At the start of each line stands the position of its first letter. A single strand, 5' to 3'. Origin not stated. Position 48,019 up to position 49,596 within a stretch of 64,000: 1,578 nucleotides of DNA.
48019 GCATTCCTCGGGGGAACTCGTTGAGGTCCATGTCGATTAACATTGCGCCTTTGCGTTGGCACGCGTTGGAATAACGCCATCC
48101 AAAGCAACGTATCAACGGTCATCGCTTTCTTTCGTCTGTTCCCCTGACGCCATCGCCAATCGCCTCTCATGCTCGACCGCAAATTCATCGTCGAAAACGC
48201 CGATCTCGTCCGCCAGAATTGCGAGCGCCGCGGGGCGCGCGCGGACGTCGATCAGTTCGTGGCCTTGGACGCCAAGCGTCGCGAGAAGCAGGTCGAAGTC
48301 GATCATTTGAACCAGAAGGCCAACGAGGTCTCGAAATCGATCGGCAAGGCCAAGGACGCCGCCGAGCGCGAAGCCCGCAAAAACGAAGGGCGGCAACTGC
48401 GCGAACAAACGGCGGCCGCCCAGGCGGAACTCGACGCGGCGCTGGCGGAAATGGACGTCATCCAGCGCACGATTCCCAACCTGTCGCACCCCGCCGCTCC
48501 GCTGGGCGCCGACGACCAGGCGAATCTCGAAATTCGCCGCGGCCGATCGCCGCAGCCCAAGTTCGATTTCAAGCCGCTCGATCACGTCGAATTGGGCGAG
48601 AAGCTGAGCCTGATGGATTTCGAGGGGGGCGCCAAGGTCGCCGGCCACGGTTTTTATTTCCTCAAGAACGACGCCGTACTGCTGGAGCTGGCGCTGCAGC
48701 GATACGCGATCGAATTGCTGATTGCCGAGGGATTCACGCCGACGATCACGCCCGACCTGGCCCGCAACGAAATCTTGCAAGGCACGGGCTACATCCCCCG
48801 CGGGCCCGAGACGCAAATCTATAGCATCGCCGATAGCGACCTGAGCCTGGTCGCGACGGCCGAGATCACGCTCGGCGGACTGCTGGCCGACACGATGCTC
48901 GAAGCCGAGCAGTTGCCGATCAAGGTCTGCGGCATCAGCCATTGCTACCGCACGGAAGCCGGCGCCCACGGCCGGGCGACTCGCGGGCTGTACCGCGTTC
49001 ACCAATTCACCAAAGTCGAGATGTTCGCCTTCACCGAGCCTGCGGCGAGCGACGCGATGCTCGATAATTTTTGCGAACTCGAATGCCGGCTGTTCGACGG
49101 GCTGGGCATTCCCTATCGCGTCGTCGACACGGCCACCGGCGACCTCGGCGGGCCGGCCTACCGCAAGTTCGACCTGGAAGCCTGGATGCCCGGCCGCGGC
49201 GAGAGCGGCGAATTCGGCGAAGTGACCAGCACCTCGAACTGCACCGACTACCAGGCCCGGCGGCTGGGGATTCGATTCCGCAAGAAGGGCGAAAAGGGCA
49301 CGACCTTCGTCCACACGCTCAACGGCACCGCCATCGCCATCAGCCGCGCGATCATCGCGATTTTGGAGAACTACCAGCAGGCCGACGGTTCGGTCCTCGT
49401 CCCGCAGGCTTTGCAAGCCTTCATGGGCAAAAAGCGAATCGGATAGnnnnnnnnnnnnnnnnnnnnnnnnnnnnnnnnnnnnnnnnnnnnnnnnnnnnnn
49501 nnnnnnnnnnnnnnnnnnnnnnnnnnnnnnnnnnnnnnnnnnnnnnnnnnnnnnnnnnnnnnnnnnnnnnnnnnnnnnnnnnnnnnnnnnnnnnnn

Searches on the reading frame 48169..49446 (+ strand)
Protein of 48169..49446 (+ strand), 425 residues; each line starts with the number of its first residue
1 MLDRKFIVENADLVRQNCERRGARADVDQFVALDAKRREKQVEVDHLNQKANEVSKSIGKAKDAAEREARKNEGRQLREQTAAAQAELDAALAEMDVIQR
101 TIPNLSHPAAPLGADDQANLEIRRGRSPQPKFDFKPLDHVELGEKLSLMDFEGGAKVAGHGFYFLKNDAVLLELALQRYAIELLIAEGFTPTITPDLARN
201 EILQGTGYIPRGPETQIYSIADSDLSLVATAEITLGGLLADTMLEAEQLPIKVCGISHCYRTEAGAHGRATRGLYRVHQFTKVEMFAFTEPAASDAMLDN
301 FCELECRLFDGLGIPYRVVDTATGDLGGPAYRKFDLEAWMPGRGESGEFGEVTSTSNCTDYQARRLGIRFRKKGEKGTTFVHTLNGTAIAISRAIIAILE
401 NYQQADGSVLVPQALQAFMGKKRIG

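Call 59: search_protein_families(library=pfam, proteins=[window:48169-49446:+], max_evalue=0.0001)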
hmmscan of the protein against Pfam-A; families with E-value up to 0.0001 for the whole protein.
window:48169-49446:+ (425 aa): 2 families
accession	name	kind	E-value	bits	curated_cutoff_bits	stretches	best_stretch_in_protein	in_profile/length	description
PF00587.30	tRNA-synt_2b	-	4.3e-31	108.8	29.3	1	223-402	9-179/179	tRNA synthetase class II core domain (G, H, P, S and T)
PF02403.27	Seryl_tRNA_N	-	3.2e-26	92.1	28.2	1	1-105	1-107/108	Seryl-tRNA synthetase N-terminal domain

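Call 80: find_encoding_contigs(protein=window:48169-49446:+, flank=2000, max_places=3)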
Protein window:48169-49446:+ (425 aa): 6 contigs read that carry it; 2 places shown.
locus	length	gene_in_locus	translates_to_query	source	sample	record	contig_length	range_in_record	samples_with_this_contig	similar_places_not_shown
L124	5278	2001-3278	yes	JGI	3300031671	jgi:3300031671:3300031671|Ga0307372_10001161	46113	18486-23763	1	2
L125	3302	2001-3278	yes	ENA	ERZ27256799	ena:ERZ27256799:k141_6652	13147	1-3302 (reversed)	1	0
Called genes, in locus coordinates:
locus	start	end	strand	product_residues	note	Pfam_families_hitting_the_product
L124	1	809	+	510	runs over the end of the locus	PF01546:Peptidase_M20, PF07687:M20_dimer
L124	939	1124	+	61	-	-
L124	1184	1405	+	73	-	PF09720:Unstab_antitox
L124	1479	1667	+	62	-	PF07927:HicA_toxin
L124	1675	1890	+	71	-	PF15919:HicB_lk_antitox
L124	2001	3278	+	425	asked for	PF02403:Seryl_tRNA_N, PF00587:tRNA-synt_2b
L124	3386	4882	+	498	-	PF01541:GIY-YIG (weak), PF27096:UvrC_M, PF02151:UVR, PF08459:UvrC_RNaseH_dom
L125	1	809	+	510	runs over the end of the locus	PF01546:Peptidase_M20, PF07687:M20_dimer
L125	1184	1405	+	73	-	PF09720:Unstab_antitox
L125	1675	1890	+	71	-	PF15919:HicB_lk_antitox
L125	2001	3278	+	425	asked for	PF02403:Seryl_tRNA_N, PF00587:tRNA-synt_2b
